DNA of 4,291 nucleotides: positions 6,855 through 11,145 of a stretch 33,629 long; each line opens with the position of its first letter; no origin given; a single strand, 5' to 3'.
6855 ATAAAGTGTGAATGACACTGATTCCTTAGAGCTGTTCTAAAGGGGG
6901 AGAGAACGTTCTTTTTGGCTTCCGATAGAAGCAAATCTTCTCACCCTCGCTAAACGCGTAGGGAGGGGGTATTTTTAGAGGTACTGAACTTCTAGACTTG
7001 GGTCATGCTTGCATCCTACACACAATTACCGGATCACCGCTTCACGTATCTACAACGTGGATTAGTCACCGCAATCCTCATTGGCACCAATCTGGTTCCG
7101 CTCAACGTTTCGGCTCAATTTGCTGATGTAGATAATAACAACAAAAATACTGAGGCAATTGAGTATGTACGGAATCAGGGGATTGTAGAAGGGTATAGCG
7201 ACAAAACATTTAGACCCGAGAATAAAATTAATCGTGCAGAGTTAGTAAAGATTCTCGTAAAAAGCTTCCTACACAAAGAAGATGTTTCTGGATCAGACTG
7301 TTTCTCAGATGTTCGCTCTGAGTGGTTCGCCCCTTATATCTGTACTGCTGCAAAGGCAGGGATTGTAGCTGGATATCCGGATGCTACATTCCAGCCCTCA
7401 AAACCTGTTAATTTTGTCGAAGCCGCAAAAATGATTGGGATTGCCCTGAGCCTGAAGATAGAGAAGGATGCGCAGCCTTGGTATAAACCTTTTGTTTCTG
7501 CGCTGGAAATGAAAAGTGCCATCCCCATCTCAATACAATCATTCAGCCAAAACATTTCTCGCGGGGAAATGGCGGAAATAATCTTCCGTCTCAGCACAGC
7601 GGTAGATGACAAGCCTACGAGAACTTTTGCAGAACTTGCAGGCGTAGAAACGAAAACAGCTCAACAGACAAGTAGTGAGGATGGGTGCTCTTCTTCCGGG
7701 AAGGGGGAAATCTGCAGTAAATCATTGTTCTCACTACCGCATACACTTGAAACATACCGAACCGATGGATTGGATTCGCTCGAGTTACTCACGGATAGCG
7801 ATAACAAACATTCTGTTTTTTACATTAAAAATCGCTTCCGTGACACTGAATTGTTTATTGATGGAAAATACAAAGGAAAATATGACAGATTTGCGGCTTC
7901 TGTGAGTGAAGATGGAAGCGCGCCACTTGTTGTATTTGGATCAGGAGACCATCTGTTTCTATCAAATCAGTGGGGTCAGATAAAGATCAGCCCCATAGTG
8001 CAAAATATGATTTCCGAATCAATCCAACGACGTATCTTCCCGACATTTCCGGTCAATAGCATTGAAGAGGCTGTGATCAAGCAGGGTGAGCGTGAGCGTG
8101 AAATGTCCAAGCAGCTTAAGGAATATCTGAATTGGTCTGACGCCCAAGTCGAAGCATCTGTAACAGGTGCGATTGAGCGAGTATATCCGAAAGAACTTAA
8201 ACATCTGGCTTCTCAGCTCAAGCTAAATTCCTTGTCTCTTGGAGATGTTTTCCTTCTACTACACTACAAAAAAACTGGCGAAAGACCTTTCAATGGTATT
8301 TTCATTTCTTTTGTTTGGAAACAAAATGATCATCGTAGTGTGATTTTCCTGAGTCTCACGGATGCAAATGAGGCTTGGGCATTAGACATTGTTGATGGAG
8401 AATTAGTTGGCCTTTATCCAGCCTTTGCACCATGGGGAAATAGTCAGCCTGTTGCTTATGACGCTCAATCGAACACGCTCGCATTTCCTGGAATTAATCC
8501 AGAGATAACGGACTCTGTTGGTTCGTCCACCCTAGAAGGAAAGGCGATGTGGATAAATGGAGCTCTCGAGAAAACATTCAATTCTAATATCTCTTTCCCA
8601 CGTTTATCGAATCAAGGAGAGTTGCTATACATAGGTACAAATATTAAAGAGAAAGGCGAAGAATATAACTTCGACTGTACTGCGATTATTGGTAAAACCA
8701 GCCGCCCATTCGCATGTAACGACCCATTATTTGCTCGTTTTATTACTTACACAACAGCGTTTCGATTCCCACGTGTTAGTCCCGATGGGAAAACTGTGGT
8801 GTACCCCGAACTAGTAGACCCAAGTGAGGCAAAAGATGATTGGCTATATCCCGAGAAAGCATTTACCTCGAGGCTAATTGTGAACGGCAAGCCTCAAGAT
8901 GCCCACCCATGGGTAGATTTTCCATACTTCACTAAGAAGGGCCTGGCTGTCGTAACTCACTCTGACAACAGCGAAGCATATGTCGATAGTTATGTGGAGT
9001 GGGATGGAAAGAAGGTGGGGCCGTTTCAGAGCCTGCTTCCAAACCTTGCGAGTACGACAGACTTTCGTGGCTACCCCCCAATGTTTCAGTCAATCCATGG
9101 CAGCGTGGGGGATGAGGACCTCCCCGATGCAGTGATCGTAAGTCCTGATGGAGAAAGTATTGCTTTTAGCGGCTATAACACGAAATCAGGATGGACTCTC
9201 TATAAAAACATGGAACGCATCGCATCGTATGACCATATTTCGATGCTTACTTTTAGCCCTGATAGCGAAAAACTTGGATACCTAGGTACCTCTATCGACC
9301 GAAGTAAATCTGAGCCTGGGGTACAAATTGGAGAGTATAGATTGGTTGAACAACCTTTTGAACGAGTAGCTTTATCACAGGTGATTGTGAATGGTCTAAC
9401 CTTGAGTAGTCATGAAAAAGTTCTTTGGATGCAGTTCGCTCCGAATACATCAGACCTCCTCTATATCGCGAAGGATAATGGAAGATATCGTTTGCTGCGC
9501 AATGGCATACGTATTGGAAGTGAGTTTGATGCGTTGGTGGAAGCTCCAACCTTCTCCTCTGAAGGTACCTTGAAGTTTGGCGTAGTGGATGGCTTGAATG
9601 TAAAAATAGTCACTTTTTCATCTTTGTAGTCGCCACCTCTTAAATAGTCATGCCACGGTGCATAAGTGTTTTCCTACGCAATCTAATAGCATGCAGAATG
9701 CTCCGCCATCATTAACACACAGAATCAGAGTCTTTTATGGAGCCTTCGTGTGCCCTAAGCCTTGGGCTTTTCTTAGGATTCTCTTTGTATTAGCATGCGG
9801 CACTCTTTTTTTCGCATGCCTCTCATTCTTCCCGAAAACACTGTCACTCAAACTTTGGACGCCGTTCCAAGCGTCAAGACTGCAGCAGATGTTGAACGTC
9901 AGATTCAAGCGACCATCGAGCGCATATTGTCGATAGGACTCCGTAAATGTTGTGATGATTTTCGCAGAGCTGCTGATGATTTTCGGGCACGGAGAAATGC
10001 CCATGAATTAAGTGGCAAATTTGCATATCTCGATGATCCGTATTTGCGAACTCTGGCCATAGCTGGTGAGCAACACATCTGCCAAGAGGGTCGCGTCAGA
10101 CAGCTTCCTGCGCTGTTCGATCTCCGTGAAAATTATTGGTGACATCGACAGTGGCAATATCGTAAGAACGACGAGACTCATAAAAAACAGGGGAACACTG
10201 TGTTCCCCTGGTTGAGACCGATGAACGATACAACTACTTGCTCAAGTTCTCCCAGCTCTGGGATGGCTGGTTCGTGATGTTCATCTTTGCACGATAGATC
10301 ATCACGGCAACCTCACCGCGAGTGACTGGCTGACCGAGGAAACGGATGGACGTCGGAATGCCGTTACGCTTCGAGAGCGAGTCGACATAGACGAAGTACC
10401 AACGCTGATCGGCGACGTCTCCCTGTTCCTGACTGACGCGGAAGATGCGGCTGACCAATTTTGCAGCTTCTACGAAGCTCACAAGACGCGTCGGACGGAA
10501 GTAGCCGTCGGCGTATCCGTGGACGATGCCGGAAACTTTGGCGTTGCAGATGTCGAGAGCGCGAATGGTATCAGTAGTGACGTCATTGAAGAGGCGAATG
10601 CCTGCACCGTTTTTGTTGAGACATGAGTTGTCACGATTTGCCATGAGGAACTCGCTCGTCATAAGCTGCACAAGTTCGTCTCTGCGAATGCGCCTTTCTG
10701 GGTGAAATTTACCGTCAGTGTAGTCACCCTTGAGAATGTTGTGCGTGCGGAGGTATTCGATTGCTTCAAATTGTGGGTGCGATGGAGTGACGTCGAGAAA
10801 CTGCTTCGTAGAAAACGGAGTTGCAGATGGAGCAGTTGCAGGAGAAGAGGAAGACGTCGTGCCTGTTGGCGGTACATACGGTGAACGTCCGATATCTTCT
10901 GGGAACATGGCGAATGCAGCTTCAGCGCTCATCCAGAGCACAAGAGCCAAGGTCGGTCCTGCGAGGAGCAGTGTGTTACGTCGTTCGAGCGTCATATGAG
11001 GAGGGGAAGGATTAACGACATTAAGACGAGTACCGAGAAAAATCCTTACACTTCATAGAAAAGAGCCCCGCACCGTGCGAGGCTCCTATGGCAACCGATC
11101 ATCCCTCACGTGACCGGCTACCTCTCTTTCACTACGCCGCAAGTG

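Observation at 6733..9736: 37-nt direct repeats containing the tRNA-Asp 3' end bracket a 2.97-kb AT-rich insert whose only cargo is an SLH/beta-propeller gene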

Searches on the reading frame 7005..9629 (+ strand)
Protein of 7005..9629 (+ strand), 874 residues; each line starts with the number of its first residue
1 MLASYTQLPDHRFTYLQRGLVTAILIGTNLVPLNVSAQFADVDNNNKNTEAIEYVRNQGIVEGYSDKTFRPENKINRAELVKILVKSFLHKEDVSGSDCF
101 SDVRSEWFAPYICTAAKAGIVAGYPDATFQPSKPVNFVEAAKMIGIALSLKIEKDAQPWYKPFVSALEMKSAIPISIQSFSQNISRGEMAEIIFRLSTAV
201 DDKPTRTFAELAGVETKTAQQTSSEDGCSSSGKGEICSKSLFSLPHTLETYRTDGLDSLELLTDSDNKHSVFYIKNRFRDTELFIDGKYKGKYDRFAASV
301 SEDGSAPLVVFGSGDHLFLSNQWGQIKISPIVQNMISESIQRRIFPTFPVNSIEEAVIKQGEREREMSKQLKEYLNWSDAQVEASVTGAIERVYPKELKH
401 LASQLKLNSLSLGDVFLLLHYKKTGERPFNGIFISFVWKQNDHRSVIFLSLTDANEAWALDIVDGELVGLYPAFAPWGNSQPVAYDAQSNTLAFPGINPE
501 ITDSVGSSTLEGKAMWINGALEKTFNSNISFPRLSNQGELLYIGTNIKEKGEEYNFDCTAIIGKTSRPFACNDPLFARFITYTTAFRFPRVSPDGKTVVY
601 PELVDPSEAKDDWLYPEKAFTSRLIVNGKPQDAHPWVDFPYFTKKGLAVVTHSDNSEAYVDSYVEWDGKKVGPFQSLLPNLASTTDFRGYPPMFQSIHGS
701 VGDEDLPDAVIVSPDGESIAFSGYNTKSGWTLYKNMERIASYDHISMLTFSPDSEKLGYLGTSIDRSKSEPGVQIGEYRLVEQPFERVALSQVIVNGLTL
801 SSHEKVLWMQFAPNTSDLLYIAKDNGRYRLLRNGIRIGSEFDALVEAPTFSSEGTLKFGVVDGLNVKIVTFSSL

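Call 7: search_protein_families(library=pfam, proteins=[window:7005-9629:+])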
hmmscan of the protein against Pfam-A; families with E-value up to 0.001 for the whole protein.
window:7005-9629:+ (874 aa): 2 families
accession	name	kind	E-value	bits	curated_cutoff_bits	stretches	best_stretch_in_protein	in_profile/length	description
PF00395.25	SLH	-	1.8e-22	79.5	20.8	2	100-140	2-43/44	S-layer homology domain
PF07676.18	PD40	-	0.00034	20.9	20.9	0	581-600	5-25/38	WD40-like Beta Propeller Repeat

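Call 13: find_encoding_contigs(protein=window:7005-9629:+, flank=10000, max_places=10)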
Protein window:7005-9629:+ (874 aa): 5 contigs read that carry it; 3 places shown.
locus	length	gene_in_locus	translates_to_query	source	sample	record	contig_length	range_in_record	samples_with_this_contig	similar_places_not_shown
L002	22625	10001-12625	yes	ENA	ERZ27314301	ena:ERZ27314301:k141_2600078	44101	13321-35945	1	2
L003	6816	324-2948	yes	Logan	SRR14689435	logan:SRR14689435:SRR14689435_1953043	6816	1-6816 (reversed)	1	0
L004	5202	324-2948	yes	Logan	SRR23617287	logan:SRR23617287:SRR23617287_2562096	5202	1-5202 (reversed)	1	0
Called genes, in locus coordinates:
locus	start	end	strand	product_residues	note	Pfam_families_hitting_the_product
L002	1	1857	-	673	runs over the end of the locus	PF04715: (weak), PF00425:Chorismate_bind, PF01063:Aminotran_4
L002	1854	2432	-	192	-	PF00117:GATase, PF07722:Peptidase_C26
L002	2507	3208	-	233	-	PF08238:Sel1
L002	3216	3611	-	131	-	PF00011:HSP20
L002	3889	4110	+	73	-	PF04545:Sigma70_r4, PF12844:HTH_19 (weak), PF13560:HTH_31, PF01381:HTH_3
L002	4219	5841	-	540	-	PF01368:DHH, PF02272:DHHA1, PF17768:RecJ_OB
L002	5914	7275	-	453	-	PF02878:PGM_PMM_I, PF02879:PGM_PMM_II, PF02880:PGM_PMM_III, PF00408:PGM_PMM_IV (weak)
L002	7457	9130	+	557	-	PF00343:Phosphorylase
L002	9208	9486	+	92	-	-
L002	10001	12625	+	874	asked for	PF00395:SLH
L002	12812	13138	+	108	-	-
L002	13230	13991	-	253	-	PF00395:SLH (faint)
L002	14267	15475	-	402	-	PF00512:HisKA, PF02518:HATPase_c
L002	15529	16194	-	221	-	PF00072:Response_reg, PF00486:Trans_reg_C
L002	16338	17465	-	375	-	-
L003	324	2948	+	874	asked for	PF00395:SLH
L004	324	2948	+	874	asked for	PF00395:SLH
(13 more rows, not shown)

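Call 34: find_homologous_proteins(query=window:7005-9629:+, max_evalue=0.00001)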
Query window:7005-9629:+ (874 aa): 143 proteins with E <= 0.00001 among 8000 candidates; the best 120 are listed.
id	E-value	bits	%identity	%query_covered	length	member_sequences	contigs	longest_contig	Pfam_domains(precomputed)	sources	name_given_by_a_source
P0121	0.0e+0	2000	100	100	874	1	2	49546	PF00395.26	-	-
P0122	0.0e+0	1159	59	96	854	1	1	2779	PF00395.26,PF07676.19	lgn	-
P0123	4.2e-293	993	53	96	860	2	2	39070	PF00395.26,PF07676.19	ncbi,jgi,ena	-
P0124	2.9e-63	232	44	20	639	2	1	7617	PF00395.26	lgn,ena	-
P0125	1.4e-45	174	46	21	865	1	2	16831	PF09826.16,PF00395.26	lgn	-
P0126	1.5e-45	174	47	24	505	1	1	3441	PF14240.12,PF00395.26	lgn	-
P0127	2.3e-45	173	44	23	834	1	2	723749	PF09826.16,PF00395.26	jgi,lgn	jgi:uncharacterized secreted protein with C-terminal beta-propeller domain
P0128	2.4e-45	173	42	24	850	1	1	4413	PF09826.16,PF00395.26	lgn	-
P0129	1.1e-44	171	44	21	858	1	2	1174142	PF09826.16,PF00395.26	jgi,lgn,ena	-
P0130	2.5e-44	170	46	23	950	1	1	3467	PF09826.16,PF00395.26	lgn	-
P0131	2.6e-44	169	51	21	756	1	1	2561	PF00395.26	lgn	-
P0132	6.9e-44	168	44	22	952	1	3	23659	PF05901.17,PF00565.24,PF00395.26,PF11611.14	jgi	jgi:micrococcal nuclease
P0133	2.2e-43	166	45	22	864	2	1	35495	PF09826.16,PF00395.26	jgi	jgi:uncharacterized secreted protein with C-terminal beta-propeller domain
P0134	7.3e-43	165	44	22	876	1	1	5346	PF09826.16,PF00395.26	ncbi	-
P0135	7.9e-43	165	47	19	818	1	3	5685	PF09826.16,PF00395.26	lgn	-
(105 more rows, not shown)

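Call 35: find_encoding_contigs(protein=P0123, flank=10000, max_places=6)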
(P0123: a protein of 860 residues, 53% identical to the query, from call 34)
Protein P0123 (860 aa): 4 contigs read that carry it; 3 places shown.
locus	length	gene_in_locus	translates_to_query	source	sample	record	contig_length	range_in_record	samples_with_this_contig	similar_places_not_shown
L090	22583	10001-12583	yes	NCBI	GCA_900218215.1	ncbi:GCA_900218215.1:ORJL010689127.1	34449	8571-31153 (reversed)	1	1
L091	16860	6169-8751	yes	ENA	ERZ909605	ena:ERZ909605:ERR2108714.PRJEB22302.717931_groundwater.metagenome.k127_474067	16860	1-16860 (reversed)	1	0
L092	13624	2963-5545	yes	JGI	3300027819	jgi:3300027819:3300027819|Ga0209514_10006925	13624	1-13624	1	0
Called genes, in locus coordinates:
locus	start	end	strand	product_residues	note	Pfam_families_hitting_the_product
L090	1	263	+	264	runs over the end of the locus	PF01061:ABC2_membrane (weak), PF06182:ABC2_membrane_6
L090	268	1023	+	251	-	PF06182:ABC2_membrane_6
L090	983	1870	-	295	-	-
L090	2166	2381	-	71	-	-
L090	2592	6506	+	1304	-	PF00400:WD40 (faint), PF23381:Beta-prop_IFT122_1st, PF25173:Beta-prop_WDR3_1st (faint), PF13360:PQQ_2 (weak), PF23414:Beta-prop_EML_2 (faint), PF25174:Beta-prop_THOC3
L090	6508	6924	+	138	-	-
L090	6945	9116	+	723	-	-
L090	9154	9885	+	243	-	-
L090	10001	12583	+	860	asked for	PF00395:SLH, PF07676:PD40 (faint)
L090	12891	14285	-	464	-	PF00512:HisKA, PF02518:HATPase_c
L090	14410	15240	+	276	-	PF00398:RrnaAD (weak), PF02475:TRM5-TYW2_MTfase, PF06325:PrmA, PF01728:FtsJ (weak), PF08241:Methyltransf_11 (weak), PF13649:Methyltransf_25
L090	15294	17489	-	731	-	PF01978:TrmB (faint)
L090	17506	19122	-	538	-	PF01978:TrmB (weak)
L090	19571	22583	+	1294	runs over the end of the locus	PF00400:WD40 (faint), PF23381:Beta-prop_IFT122_1st, PF23414:Beta-prop_EML_2 (faint), PF25173:Beta-prop_WDR3_1st (faint), PF25174:Beta-prop_THOC3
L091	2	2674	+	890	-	?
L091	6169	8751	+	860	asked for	PF00395:SLH, PF07676:PD40 (faint)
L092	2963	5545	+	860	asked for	PF00395:SLH, PF07676:PD40 (faint)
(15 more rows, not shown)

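Call 36: find_encoding_contigs(protein=P0122, flank=10000, max_places=6)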
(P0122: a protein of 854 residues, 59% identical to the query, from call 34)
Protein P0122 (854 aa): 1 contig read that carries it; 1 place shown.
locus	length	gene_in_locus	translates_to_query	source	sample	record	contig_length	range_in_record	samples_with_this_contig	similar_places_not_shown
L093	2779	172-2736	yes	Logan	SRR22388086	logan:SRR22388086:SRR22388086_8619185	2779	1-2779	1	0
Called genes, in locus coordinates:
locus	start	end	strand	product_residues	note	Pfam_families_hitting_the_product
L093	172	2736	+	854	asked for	PF00395:SLH, PF07676:PD40 (faint)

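Call 65: search_protein_families(library=pfam, max_evalue=1, proteins=[window:7005-9629:+, P0122, P0123])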
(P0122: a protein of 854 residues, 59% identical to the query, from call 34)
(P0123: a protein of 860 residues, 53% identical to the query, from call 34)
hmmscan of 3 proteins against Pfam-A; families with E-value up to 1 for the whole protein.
window:7005-9629:+ (874 aa): 2 families
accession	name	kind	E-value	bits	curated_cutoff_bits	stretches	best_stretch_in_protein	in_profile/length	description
PF00395.25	SLH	-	1.8e-22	79.5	20.8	2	100-140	2-43/44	S-layer homology domain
PF07676.18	PD40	-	0.00034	20.9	20.9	1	581-600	5-25/38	WD40-like Beta Propeller Repeat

P0122 (854 aa): 2 families
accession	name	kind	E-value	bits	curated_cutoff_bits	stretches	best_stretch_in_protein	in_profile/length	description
PF00395.25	SLH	-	1.4e-22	79.8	20.8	2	22-64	2-44/44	S-layer homology domain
PF07676.18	PD40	-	2.2e-05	24.7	20.9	1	562-581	5-25/38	WD40-like Beta Propeller Repeat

P0123 (860 aa): 4 families
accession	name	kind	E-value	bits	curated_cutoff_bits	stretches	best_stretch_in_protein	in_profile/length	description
PF00395.25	SLH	-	8.6e-25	86.9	20.8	2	22-65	1-44/44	S-layer homology domain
PF07676.18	PD40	-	1.6e-06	28.3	20.9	1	574-592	6-25/38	WD40-like Beta Propeller Repeat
PF12001.13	DUF3496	-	0.026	15.3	23.3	1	362-425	42-99/109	Domain of unknown function (DUF3496)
PF00400.38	WD40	-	0.15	13.1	27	0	725-754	2-33/39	WD domain, G-beta repeat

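Call 82: search_protein_families(library=phrogs, max_evalue=0.01, proteins=[window:7005-9629:+])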
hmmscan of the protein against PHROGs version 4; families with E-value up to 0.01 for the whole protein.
window:7005-9629:+ (874 aa): 3 families
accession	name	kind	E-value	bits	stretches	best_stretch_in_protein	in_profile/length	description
phrog_1696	-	tail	3.6e-08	31.9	1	53-147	1917-2012/2079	major tail protein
phrog_20208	-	unknown function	6.7e-07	29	1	35-155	507-628/697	-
phrog_670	-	lysis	0.00063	19.7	1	45-151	360-466/596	endolysin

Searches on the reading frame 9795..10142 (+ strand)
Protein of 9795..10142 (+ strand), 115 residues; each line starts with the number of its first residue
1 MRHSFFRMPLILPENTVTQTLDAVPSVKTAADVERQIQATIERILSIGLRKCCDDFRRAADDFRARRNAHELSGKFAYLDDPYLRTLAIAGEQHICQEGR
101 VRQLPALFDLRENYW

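Call 7: search_protein_families(library=pfam, proteins=[window:9795-10142:+])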
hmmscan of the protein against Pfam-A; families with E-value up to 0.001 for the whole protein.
window:9795-10142:+ (115 aa): 0 families

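Call 46: search_protein_families(library=pfam, max_evalue=0.001, proteins=[window:9795-10142:+])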
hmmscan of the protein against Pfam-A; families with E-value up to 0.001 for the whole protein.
window:9795-10142:+ (115 aa): 0 families

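Call 68: search_protein_representatives(protein=window:9795-10142:+)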
Query: 115 residues. Proteins with E-value up to 0.001 (for the whole library): 5; up to 1e-10: 3; up to 1e-30: 0. The best 5 are listed.
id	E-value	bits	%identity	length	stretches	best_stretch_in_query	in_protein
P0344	5.6e-24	100.9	45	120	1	8-113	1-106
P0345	2.3e-20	89.2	43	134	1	4-113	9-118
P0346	3.4e-15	72.6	43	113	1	12-112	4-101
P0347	6.9e-08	49.1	38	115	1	18-111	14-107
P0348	2.5e-06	44.1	35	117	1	17-111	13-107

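Call 82: search_protein_families(library=phrogs, max_evalue=0.01, proteins=[window:9795-10142:+, P0344, P0345])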
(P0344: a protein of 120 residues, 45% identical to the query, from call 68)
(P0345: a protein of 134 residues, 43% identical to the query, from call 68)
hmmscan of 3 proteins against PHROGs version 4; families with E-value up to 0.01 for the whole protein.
window:9795-10142:+ (115 aa): 0 families

P0344 (120 aa): 0 families

P0345 (134 aa): 0 families

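Call 84: find_encoding_contigs(protein=P0344, flank=6000, max_places=4)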
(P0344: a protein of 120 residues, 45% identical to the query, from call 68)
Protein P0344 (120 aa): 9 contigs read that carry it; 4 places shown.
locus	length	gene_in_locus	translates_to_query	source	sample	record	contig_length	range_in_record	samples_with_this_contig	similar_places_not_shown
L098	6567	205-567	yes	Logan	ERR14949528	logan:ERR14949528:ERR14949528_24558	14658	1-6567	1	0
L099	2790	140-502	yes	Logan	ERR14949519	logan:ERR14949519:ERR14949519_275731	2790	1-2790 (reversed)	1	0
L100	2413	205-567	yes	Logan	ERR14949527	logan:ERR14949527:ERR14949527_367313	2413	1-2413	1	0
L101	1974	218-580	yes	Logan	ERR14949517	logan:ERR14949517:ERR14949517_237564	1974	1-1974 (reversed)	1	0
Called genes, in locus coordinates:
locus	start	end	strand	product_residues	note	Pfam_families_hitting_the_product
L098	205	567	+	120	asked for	-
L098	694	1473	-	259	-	-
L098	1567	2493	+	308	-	-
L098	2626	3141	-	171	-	-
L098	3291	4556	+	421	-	PF00390:malic, PF03949:Malic_M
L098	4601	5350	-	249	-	PF00395:SLH (faint)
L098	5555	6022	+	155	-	-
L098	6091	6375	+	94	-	PF04221:RelB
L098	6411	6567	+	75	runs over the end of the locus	PF15738:YafQ_toxin (weak)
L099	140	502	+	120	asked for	-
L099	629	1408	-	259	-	-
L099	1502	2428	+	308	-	-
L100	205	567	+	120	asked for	-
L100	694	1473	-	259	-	-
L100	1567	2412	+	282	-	?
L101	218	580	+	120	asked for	-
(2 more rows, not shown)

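Call 89: find_encoding_contigs(protein=P0345, flank=8000, max_places=6)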
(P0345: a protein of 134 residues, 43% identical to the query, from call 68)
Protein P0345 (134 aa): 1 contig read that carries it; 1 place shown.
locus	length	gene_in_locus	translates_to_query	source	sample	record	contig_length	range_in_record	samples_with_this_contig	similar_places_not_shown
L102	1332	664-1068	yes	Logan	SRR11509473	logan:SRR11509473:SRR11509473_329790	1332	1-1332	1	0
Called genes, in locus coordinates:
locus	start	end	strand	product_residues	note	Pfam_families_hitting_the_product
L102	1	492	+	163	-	?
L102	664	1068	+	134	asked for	-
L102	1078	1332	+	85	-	?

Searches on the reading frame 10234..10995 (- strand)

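Call 7: search_protein_families(library=pfam, proteins=[window:10234-10995:-])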
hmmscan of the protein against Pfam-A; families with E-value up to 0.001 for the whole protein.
window:10234-10995:- (253 aa): 1 family
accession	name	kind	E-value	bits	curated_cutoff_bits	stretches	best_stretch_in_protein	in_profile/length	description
PF00395.25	SLH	-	1.7e-12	47.6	20.8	1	66-108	2-43/44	S-layer homology domain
